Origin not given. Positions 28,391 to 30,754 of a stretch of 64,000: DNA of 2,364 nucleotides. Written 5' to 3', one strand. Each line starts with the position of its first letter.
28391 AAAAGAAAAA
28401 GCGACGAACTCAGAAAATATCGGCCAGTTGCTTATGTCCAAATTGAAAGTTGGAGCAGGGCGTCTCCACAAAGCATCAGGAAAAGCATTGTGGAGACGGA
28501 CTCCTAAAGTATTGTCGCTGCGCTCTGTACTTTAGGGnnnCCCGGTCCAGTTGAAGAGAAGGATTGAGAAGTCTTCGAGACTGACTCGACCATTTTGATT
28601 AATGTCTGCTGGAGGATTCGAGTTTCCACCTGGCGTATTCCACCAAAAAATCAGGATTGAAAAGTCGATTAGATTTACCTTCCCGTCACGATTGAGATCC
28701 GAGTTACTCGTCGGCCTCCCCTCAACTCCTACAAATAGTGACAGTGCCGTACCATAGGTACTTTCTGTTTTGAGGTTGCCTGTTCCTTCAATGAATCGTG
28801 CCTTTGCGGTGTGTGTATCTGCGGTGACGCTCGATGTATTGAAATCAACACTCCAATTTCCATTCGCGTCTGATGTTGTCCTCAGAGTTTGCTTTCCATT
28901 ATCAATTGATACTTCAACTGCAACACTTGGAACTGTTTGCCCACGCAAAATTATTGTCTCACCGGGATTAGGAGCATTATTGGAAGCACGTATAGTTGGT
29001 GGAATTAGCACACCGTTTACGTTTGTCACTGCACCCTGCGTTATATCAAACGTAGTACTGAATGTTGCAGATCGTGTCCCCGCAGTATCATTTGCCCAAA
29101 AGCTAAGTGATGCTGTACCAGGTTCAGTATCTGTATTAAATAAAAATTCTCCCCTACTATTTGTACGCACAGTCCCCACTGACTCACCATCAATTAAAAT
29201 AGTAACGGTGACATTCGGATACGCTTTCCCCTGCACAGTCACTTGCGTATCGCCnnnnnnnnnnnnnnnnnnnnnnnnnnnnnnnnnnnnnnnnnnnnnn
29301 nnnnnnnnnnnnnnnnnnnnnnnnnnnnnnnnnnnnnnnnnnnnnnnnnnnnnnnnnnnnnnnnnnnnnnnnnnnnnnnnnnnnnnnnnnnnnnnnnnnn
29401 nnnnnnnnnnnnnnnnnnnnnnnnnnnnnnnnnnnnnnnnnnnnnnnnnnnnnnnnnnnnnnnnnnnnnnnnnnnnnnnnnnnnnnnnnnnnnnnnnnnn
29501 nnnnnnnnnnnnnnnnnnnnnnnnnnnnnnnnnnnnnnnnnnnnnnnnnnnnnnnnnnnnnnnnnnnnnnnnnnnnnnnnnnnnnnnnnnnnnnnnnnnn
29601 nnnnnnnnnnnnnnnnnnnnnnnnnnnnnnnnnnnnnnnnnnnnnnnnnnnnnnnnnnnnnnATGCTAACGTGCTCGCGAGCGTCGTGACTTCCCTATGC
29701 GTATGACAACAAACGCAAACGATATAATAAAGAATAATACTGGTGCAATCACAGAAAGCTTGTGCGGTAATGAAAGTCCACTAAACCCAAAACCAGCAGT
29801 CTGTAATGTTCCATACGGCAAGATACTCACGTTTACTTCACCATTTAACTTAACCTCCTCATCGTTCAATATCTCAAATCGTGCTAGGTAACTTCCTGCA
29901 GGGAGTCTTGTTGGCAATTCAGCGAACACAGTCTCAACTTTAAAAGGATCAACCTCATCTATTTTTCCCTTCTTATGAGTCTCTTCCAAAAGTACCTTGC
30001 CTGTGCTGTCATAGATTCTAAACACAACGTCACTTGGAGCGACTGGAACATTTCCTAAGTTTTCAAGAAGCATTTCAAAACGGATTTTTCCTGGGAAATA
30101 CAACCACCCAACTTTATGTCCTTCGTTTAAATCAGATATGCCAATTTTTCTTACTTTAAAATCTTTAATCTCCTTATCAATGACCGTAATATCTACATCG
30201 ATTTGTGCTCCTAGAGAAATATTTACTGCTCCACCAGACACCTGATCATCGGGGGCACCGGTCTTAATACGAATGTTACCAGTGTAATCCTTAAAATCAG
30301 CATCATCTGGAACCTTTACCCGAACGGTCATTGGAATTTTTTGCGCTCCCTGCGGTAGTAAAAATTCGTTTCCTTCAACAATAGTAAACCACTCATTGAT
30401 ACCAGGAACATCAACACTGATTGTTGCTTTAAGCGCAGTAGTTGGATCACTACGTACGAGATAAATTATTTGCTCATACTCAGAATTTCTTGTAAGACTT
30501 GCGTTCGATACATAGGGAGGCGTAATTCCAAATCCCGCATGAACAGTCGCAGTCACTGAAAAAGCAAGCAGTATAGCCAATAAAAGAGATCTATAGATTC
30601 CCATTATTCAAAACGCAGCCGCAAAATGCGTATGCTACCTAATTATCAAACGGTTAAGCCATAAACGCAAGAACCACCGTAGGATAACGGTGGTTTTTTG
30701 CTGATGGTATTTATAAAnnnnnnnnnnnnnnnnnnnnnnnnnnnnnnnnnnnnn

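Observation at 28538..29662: Dockerin-bearing secreted proteins with swapped head domains (28538..29662 and 61171..63042), one with Myxococcus-type Cys-rich repeats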

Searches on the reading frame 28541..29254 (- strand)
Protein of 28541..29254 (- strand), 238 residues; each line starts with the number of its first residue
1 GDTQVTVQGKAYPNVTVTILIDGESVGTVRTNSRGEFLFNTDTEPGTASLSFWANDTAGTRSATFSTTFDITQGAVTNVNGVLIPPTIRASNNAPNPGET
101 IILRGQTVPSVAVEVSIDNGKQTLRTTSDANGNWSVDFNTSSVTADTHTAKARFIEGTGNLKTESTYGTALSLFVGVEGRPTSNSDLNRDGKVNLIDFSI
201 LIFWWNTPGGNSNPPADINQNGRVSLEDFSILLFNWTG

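Call 38: search_protein_representatives(alignment_id=A1)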
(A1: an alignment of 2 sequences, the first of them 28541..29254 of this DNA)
Query: 2 sequences, 247 profile positions. Proteins with E-value up to 0.001 (for the whole library): 4842; up to 1e-10: 1892; up to 1e-30: 556. The best 150 are listed.
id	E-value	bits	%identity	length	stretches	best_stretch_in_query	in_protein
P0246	3.6e-101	354.4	-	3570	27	7-165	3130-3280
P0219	3.0e-91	321.9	-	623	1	1-247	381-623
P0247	5.4e-91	321.1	-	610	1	1-247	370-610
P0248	1.8e-87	309.5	-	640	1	1-247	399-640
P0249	8.5e-84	297.5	-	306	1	1-247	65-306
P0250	6.0e-82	291.4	-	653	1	1-247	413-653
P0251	3.8e-80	285.5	-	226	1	18-247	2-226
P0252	5.3e-78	278.5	-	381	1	1-247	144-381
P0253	5.1e-76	272.0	-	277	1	1-247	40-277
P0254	5.5e-76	271.9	-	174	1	67-247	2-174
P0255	3.3e-73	262.8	-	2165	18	5-165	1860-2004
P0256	2.7e-69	250.0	-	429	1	1-247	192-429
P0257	4.3e-69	249.3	-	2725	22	2-165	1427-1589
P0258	1.8e-68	247.3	-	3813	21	4-171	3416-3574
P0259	1.0e-62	228.4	-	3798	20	2-172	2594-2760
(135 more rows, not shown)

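Call 42: search_protein_families(library=pfam, alignment_id=A2, max_evalue=0.001)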
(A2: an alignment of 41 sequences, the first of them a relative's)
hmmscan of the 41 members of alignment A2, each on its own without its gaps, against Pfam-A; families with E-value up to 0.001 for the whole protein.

A. member 1, P0329 (650 aa): 3 families
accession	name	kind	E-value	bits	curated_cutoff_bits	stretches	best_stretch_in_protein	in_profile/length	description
PF00404.24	Dockerin_1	-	2.2e-06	28.2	22.9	1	600-645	2-53/57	Dockerin type I domain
PF19077.6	Big_13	-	3.9e-05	24.5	27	0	514-589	27-100/102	Bacterial Ig-like domain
PF17936.7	Big_6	-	7.6e-05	23.3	27.6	1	419-484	15-81/83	Bacterial Ig domain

B. families by the number of members that match (of 41 scanned): 19 families
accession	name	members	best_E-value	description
PF00404.24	Dockerin_1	35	4.3e-09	Dockerin type I domain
PF17936.7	Big_6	31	9.9e-17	Bacterial Ig domain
PF19077.6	Big_13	19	1.6e-10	Bacterial Ig-like domain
PF13620.12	CarboxypepD_reg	4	6.9e-07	Carboxypeptidase regulatory-like domain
PF07495.19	Y_Y_Y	3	6.3e-05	Y_Y_Y domain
PF18962.6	Por_Secre_tail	2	5.1e-05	Secretion system C-terminal sorting domain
PF16389.11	DUF4998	2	9e-05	Domain of unknown function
PF00036.39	EF-hand_1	2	0.00053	EF hand domain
PF01835.25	MG2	1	3.2e-30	MG2 domain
PF18998.6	Flg_new_2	1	8.5e-11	Divergent InlB B-repeat domain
PF13860.13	FlgD_ig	1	1.3e-07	FlgD Ig-like domain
PF10648.15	Gmad2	1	9.9e-05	Immunoglobulin-like domain of bacterial spore germination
PF00041.27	fn3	1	9.9e-05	Fibronectin type III domain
PF02369.22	Big_1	1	0.00013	Bacterial Ig-like domain (group 1)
PF16640.11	Big_3_5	1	0.00015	Bacterial Ig-like domain (group 3)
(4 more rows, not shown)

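Call 43: find_related_loci(query=A1, collection=genome_contigs, flank=10000)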
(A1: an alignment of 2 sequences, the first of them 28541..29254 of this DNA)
Query A1 (238 aa) in genome_contigs; peptide patterns used: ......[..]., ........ (x = any residue, [..] = any of these).
598 stretches matched a pattern (row limit reached: there are more); 93 encode a relative of the query (tblastn E <= 1e-3); the best 80 are kept; 80 distinct loci.
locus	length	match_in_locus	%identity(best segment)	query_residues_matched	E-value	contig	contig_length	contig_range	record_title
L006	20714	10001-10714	84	1-238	5e-132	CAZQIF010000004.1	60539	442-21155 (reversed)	MAG TPA_asm: uncultured Candidatus Saccharibacteria bacterium isolate SRP286056_co3_504 genome assembly, contig: NODE_22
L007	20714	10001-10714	80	1-238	1e-127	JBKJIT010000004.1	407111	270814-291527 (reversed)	MAG: Candidatus Paceibacteria bacterium isolate ant_bin.173 S1Ck117_3081329_flag_0_multi_13.9997_len_407111, whole genom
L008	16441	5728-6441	82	1-238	4e-127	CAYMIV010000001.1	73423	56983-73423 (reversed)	MAG TPA_asm: uncultured Candidatus Saccharibacteria bacterium isolate SRP342105_co2_54 genome assembly, contig: NODE_302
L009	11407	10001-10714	79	1-238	4e-126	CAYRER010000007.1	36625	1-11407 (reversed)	MAG TPA_asm: uncultured Candidatus Saccharibacteria bacterium isolate SRP323723_co1_135 genome assembly, contig: NODE_92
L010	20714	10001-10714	76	1-238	1e-121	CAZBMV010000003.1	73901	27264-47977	MAG TPA_asm: uncultured Candidatus Saccharibacteria bacterium isolate binchicken_co16_358 genome assembly, contig: NODE_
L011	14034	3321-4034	76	1-238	2e-119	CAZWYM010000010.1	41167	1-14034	MAG TPA_asm: uncultured Candidatus Saccharibacteria bacterium isolate SRP286056_co2_193 genome assembly, contig: NODE_11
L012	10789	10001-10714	75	1-238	1e-118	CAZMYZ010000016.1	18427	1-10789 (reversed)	MAG TPA_asm: uncultured Candidatus Saccharibacteria bacterium isolate SRP342105_co1_88 genome assembly, contig: NODE_405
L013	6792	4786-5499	73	1-238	5e-116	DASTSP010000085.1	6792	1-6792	MAG TPA_asm: Candidatus Paceibacterota bacterium isolate SMAG_U2283 k141_1108167, whole genome shotgun sequence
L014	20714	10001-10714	74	1-238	9e-115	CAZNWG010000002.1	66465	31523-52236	MAG TPA_asm: uncultured Candidatus Saccharibacteria bacterium isolate binchicken_co346_105 genome assembly, contig: NODE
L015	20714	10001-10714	70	1-238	1e-112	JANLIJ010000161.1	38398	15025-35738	MAG: Candidatus Kaiserbacteria bacterium isolate S40-12 k99_378693, whole genome shotgun sequence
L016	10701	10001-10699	73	1-233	8e-112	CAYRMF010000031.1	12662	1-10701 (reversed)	MAG TPA_asm: uncultured Candidatus Saccharibacteria bacterium isolate SRP286056_co1_556 genome assembly, contig: NODE_62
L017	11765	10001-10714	73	1-238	1e-111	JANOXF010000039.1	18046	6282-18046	MAG: Candidatus Kaiserbacteria bacterium isolate VAR_35_metabat_256 VAR_35_k141_2314155, whole genome shotgun sequence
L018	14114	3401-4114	69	1-238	4e-109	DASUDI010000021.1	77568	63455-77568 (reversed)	MAG TPA_asm: Candidatus Paceibacterota bacterium isolate SMAG_U1322 k141_2176759, whole genome shotgun sequence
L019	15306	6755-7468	59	1-238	6e-91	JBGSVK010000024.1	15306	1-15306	MAG: Candidatus Paceibacteria bacterium isolate JTS-AC455 k141_1349662, whole genome shotgun sequence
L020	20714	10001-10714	55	1-238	3e-81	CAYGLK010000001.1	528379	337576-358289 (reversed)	MAG TPA_asm: uncultured Candidatus Saccharibacteria bacterium isolate ERP117304_co1_160 genome assembly, contig: NODE_9_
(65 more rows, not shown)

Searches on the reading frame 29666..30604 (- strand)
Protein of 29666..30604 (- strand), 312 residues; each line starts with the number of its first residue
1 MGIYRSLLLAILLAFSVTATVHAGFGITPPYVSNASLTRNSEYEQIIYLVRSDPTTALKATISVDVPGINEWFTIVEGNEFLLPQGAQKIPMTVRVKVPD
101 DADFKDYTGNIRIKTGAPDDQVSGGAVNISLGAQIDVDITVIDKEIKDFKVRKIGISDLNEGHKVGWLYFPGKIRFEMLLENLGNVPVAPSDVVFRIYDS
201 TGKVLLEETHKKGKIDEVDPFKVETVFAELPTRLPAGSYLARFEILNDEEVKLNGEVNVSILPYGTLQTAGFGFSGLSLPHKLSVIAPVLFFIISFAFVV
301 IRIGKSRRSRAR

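Call 10: search_protein_families(library=pfam, proteins=[window:29666-30604:-], max_evalue=0.01)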
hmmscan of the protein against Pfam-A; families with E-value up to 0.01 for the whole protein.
window:29666-30604:- (312 aa): 0 families

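Call 62: search_protein_families(library=ncbifam, proteins=[window:29666-30604:-], max_evalue=0.01)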
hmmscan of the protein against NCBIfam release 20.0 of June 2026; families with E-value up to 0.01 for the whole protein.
window:29666-30604:- (312 aa): 1 family
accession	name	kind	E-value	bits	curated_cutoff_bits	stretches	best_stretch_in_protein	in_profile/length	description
NF033506.0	PACE-CTERM-PROT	exception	0.0034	16.1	110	1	48-219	130-295/627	putative S-layer protein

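Call 68: search_protein_families(library=ncbifam, proteins=[window:29666-30604:-], max_evalue=10)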
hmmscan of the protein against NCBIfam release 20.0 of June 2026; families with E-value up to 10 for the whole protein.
window:29666-30604:- (312 aa): 1 family
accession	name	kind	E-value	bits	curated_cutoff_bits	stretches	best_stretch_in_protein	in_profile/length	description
NF033506.0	PACE-CTERM-PROT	exception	0.0034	16.1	110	1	48-219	130-295/627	putative S-layer protein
